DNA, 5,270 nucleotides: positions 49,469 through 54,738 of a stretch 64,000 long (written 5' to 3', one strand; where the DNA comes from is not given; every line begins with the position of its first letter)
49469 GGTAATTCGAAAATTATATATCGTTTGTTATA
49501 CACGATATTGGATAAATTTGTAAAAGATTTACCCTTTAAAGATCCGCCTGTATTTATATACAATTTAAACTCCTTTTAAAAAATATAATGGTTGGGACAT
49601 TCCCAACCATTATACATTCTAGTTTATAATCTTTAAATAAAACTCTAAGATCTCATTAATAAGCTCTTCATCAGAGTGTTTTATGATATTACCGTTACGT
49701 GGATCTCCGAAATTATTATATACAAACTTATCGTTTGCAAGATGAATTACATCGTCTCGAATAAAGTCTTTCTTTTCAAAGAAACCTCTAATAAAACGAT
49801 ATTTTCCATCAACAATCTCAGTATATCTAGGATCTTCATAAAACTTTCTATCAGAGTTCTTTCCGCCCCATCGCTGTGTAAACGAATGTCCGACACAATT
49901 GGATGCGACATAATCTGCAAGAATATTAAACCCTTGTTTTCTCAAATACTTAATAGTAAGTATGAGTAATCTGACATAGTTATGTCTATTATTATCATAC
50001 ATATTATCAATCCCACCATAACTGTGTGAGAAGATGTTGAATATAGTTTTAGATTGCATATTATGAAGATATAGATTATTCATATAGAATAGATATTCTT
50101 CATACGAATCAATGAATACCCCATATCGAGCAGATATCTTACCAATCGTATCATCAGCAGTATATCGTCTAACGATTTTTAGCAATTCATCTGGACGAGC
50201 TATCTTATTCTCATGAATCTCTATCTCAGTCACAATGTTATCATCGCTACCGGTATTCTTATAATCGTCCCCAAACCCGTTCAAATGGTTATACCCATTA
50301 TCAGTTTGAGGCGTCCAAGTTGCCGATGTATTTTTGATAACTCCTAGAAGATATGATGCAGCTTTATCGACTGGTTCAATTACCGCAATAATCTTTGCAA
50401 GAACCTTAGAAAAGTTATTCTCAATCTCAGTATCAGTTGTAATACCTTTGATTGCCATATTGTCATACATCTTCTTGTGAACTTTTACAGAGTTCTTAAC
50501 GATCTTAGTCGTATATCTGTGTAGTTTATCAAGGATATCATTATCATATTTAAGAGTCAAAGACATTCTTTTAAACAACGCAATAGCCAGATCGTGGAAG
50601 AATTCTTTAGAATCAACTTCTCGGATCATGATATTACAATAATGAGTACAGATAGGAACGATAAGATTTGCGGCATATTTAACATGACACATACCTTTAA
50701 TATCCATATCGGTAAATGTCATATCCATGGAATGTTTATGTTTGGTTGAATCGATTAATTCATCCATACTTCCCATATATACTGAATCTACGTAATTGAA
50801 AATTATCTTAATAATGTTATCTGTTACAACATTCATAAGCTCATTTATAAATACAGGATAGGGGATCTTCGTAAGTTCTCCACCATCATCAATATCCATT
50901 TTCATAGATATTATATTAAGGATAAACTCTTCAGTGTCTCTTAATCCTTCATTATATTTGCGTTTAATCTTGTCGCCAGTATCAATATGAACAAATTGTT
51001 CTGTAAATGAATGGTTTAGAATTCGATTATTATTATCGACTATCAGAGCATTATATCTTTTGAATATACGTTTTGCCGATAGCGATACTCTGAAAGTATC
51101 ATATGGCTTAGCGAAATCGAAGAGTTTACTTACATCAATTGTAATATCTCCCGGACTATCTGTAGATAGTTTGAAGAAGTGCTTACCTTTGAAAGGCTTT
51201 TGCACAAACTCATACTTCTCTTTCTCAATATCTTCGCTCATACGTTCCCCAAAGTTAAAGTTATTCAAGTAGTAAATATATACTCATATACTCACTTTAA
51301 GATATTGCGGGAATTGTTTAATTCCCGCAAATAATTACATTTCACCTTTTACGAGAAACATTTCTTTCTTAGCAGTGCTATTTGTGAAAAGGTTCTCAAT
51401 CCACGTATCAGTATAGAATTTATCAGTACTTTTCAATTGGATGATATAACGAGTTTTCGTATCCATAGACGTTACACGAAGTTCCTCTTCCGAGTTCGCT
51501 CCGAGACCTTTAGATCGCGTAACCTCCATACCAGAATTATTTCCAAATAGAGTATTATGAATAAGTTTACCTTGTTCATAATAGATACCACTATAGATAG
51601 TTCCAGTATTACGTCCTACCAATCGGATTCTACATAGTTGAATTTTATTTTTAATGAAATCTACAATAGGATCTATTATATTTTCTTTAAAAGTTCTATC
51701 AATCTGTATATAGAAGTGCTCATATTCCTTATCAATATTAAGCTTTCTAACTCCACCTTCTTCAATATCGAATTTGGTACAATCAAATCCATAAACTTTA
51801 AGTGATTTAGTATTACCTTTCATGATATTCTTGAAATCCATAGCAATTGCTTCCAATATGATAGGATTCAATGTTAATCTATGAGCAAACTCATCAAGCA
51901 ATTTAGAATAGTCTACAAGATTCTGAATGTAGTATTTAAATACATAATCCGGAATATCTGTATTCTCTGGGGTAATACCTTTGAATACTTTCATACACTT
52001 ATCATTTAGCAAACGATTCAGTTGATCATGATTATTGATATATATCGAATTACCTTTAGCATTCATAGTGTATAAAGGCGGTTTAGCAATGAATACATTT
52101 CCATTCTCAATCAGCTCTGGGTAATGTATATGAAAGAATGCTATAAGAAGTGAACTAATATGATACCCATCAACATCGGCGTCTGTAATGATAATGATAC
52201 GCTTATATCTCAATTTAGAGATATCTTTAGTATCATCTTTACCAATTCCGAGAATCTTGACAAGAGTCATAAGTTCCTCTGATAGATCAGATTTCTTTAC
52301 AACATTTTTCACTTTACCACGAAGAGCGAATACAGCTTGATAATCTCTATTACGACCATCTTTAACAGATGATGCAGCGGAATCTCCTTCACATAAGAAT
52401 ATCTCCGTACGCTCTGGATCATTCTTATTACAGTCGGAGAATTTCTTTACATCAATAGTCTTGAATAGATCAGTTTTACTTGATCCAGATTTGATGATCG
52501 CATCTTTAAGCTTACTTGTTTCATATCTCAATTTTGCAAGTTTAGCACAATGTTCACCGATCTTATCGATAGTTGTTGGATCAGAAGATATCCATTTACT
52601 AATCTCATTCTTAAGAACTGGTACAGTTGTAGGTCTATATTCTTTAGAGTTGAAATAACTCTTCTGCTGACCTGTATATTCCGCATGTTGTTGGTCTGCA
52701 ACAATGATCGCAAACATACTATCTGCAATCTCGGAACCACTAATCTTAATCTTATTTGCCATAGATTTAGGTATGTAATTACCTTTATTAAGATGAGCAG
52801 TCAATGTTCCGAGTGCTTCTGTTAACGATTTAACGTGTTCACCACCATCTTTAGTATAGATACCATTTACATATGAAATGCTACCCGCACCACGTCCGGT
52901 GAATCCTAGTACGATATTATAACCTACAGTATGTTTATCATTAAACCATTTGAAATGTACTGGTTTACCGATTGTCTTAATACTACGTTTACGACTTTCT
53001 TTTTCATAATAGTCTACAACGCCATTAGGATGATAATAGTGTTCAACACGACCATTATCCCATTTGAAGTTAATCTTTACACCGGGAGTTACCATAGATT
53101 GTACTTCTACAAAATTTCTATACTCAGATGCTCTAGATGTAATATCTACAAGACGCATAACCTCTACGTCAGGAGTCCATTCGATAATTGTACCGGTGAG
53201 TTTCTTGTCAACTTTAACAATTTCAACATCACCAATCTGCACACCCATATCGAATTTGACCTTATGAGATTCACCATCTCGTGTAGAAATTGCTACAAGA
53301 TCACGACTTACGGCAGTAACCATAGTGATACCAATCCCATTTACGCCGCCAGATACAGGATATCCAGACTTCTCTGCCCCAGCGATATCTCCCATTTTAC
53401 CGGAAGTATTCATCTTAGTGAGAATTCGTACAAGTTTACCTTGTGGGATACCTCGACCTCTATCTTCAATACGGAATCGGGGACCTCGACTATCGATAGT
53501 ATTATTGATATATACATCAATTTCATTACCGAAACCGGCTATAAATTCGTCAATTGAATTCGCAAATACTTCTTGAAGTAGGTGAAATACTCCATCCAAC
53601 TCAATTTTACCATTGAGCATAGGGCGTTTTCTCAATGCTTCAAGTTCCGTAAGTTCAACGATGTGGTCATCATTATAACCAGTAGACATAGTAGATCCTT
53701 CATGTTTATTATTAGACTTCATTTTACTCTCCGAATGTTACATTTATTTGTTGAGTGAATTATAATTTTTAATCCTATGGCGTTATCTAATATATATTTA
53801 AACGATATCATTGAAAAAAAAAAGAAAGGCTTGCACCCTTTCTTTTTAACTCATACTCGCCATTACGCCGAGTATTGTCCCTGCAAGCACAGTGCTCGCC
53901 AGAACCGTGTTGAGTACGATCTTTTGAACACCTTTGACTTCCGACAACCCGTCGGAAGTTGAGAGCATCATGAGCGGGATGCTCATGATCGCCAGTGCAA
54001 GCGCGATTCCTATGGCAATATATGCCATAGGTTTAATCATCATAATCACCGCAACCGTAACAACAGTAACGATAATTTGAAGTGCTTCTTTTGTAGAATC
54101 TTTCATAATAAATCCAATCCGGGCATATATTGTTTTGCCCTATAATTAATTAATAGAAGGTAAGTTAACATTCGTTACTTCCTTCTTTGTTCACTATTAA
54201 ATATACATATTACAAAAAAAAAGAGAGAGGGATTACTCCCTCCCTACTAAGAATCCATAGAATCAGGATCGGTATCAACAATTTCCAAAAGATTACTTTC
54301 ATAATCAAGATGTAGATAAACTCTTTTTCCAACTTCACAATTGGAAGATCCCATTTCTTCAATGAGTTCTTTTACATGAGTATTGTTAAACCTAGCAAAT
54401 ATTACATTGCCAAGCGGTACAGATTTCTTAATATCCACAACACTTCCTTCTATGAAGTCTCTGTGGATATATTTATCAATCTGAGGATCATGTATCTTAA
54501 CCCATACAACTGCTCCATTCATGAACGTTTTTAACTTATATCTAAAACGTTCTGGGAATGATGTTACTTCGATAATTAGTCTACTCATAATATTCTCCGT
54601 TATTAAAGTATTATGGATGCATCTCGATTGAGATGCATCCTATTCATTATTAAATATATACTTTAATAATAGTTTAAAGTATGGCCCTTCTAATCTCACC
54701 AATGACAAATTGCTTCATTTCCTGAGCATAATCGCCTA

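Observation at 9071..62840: Dispersed family of self-contained early cassettes with reusable regulatory frames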

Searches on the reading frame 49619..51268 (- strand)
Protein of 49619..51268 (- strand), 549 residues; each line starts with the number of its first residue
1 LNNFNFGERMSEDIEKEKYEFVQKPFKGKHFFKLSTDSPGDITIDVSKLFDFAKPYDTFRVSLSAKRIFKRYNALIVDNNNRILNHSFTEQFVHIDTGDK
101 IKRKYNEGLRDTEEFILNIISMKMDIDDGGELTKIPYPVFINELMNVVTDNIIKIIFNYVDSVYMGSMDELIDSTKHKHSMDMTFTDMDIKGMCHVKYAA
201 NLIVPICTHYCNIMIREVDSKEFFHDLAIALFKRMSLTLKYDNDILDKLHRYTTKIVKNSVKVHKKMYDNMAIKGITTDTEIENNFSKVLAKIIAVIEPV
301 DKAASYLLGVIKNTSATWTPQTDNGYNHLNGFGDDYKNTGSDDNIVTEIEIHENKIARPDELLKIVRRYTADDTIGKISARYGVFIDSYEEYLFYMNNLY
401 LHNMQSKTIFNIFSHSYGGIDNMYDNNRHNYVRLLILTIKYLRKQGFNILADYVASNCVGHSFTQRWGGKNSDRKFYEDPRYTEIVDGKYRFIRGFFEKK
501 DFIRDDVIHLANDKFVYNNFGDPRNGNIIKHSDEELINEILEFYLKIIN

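Call 43: search_solved_structures(query=window:49619-51268:-, max_evalue=0.01)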
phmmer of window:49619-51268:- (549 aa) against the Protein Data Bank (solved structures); distinct sequences matched with E-value up to 0.01: 0.

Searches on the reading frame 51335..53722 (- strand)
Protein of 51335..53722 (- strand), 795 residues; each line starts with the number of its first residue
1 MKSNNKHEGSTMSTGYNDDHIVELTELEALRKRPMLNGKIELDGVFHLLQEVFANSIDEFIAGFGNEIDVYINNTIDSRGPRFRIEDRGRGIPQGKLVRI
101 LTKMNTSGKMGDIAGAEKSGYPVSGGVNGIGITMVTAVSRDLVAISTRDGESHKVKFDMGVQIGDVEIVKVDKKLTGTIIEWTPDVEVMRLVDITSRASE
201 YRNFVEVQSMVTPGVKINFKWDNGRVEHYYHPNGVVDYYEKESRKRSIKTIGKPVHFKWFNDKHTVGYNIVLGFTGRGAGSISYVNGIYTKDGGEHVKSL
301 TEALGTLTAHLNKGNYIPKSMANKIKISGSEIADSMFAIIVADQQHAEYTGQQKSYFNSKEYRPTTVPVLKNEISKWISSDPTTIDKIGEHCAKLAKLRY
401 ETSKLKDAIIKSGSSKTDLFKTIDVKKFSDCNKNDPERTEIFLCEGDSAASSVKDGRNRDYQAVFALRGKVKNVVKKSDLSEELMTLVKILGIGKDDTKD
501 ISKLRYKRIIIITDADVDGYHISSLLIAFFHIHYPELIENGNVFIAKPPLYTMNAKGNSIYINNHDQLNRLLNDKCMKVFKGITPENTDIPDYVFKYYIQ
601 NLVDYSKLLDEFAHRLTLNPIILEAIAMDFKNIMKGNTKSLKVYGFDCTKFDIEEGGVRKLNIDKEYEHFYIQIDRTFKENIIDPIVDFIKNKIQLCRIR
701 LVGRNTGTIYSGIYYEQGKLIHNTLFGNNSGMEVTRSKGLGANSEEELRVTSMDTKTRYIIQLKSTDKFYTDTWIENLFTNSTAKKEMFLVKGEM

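Call 9: search_protein_families(library=pfam, proteins=[window:51335-53722:-])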
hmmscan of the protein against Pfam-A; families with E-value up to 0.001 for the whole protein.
window:51335-53722:- (795 aa): 4 families
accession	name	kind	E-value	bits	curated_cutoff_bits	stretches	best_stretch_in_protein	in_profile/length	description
PF00204.31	DNA_gyraseB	-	3.6e-18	66.1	27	1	234-406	1-171/173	DNA gyrase B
PF01751.28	Toprim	-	2.6e-15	56.8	23.1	1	440-547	1-95/96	Toprim domain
PF00986.26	DNA_gyraseB_C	-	4.4e-09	36.8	29.8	1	730-790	2-62/63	DNA gyrase B subunit, carboxyl terminus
PF02518.31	HATPase_c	-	9.8e-08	32.9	26.4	1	43-140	4-85/111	Histidine kinase-, DNA gyrase B-, and HSP90-like ATPase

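Call 94: find_related_loci(query=window:51335-53722:-, collection=metagenome_contigs, flank=10000)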
Query window:51335-53722:- (795 aa) in metagenome_contigs; peptide patterns used: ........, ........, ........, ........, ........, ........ (x = any residue, [..] = any of these).
88 stretches matched a pattern; 1 encode a relative of the query (tblastn E <= 1e-3); 1 distinct loci.
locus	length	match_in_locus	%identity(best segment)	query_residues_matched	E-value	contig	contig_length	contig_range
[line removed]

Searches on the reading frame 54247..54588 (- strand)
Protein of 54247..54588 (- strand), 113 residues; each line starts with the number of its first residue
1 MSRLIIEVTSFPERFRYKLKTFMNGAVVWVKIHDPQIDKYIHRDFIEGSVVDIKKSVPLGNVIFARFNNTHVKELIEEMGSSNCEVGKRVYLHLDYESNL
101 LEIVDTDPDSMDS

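Call 51: search_protein_families(library=pfam, max_evalue=0.01, proteins=[window:54247-54588:-])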
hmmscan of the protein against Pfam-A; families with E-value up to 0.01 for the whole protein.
window:54247-54588:- (113 aa): 0 families

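Call 52: search_protein_families(library=phrogs, max_evalue=0.01, proteins=[window:54247-54588:-])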
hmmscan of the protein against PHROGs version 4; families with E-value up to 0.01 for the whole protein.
window:54247-54588:- (113 aa): 0 families

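Call 71: find_encoding_contigs(protein=window:54247-54588:-, flank=5000, max_places=10)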
Protein window:54247-54588:- (113 aa): 4 contigs read that carry it; 2 places shown.
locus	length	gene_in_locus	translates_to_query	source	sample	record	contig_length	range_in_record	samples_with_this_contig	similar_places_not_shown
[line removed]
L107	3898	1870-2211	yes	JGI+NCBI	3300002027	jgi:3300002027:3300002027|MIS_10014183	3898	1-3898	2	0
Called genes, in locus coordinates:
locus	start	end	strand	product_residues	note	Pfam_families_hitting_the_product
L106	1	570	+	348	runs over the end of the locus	PF00268:Ribonuc_red_sm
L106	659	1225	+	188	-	-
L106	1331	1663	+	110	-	-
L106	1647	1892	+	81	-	-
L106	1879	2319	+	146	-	-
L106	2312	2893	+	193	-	-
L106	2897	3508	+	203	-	-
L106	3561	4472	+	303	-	-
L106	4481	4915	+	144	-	-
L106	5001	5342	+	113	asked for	-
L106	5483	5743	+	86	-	-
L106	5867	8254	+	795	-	PF02518:HATPase_c (weak), PF00204:DNA_gyraseB, PF01751:Toprim, PF00986:DNA_gyraseB_C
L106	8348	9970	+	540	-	-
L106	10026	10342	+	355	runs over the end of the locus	-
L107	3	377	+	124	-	?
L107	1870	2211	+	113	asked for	-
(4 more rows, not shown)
